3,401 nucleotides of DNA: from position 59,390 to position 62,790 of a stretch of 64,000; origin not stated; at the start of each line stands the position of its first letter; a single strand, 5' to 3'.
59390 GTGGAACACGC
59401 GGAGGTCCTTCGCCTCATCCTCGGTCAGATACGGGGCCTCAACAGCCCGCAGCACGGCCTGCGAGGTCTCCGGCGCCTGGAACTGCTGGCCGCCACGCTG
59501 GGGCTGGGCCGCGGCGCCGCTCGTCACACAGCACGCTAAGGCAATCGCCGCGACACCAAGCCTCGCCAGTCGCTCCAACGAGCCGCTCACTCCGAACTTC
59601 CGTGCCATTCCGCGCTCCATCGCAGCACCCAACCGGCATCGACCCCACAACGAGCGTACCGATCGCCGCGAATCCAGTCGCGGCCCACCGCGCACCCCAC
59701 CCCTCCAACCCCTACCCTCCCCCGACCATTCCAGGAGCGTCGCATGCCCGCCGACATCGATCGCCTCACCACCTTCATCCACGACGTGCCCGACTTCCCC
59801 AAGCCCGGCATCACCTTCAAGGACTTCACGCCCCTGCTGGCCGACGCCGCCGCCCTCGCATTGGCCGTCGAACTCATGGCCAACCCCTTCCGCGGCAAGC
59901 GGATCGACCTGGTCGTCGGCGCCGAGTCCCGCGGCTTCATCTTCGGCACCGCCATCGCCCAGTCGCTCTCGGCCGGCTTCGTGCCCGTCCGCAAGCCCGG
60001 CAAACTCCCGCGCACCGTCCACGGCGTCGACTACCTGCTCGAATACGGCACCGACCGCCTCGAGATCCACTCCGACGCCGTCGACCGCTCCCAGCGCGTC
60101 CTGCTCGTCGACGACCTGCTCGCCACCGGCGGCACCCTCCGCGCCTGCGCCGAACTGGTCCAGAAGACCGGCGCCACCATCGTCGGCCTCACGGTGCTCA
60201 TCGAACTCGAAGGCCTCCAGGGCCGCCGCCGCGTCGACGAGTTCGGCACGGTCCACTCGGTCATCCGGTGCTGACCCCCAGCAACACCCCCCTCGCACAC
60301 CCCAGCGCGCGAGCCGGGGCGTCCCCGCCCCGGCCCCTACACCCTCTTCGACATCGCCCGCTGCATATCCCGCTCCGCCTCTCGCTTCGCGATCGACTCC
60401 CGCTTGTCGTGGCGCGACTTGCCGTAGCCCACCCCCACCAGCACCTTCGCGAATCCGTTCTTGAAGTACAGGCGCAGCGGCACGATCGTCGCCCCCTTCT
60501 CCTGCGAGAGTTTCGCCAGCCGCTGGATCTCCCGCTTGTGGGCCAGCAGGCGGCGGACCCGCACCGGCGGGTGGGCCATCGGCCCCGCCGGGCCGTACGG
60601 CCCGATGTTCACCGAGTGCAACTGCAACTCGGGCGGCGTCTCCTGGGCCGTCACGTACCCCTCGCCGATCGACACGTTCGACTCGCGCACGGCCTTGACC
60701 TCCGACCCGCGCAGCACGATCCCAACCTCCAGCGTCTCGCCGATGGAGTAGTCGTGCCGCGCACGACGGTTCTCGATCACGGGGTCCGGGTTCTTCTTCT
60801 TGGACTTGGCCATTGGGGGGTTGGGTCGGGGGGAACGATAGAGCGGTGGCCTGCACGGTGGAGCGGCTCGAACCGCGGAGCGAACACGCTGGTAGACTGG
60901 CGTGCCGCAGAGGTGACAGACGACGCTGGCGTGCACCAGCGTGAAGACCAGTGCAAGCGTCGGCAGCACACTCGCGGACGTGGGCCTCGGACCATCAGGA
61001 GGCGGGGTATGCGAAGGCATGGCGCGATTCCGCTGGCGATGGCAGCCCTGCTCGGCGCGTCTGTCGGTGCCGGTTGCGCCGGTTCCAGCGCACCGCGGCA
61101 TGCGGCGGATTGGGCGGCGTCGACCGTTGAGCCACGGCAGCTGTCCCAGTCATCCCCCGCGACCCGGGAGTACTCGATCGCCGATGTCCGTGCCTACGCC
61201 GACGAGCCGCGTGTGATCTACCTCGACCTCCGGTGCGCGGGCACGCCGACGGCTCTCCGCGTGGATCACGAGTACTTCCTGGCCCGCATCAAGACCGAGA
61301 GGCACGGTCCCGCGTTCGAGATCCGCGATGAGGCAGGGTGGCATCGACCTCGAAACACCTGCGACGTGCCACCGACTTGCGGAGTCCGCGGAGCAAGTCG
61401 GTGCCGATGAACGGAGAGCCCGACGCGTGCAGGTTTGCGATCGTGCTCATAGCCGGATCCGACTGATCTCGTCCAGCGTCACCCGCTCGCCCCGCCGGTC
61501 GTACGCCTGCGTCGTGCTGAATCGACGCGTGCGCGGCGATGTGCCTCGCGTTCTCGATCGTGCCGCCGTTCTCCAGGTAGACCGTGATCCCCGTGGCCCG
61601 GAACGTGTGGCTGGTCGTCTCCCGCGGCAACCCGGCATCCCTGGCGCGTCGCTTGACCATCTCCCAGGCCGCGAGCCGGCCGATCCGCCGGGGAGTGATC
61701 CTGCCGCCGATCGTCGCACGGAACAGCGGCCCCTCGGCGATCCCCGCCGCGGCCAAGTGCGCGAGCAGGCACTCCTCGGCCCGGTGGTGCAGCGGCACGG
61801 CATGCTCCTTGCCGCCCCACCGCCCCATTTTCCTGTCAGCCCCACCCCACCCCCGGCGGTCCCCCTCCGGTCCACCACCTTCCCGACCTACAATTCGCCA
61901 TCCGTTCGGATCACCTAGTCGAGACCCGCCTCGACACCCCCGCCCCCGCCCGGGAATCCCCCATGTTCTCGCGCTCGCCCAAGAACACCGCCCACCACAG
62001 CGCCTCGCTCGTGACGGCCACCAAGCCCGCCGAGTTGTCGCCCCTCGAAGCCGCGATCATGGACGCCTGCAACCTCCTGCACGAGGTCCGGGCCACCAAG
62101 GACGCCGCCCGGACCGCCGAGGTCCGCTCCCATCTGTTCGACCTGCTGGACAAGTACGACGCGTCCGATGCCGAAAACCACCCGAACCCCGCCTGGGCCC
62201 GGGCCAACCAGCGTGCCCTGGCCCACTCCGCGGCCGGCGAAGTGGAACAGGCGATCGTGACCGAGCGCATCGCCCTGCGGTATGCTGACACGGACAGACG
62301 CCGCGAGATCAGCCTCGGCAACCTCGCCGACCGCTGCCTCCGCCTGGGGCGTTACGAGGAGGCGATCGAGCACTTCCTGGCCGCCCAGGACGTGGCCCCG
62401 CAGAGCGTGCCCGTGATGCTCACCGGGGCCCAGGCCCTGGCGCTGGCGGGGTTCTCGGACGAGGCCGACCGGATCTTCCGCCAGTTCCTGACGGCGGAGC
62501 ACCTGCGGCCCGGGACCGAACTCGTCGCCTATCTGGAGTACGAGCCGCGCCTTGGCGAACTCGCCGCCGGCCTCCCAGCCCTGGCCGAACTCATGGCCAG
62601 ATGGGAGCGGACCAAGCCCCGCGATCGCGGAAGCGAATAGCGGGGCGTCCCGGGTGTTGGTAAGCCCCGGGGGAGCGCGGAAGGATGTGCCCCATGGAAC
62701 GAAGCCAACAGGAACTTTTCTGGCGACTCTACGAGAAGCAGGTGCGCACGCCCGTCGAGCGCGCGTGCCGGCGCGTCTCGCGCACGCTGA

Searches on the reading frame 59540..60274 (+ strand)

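Call 17: search_protein_families(library=pfam, proteins=[window:59540-60274:+], max_evalue=0.001)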
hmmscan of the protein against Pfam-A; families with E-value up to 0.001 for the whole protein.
window:59540-60274:+ (244 aa): 1 family
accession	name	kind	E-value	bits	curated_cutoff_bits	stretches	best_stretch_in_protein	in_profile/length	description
PF00156.33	Pribosyltran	-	3.3e-14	52.9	26.3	1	108-231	18-132/158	Phosphoribosyl transferase domain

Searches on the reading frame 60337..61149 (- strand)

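Call 19: search_protein_families(library=ncbifam, proteins=[window:60337-61149:-], max_evalue=0.001)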
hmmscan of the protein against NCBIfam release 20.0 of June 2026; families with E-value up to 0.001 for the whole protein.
window:60337-61149:- (270 aa): 2 families
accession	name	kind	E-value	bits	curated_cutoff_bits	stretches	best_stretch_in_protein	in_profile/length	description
NF003843.0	PRK05422.1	equivalog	1e-49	168.2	130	1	114-267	3-154/156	SsrA-binding protein SmpB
TIGR00086.1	smpB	equivalog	4e-42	143.7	119.1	1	124-266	2-143/144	SsrA-binding protein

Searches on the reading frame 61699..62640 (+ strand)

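Call 17: search_protein_families(library=pfam, proteins=[window:61699-62640:+], max_evalue=0.001)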
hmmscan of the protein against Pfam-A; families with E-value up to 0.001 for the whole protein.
window:61699-62640:+ (313 aa): 3 families
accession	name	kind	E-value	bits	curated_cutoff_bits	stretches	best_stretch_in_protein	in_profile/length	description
PF07719.23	TPR_2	-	3.1e-05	24.2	27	1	206-235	4-33/34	Tetratricopeptide repeat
PF00515.34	TPR_1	-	0.00023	21.3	27.8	0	212-235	10-33/34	Tetratricopeptide repeat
PF13176.12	TPR_7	-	0.00049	20.4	27.9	0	205-232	1-30/36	Tetratricopeptide repeat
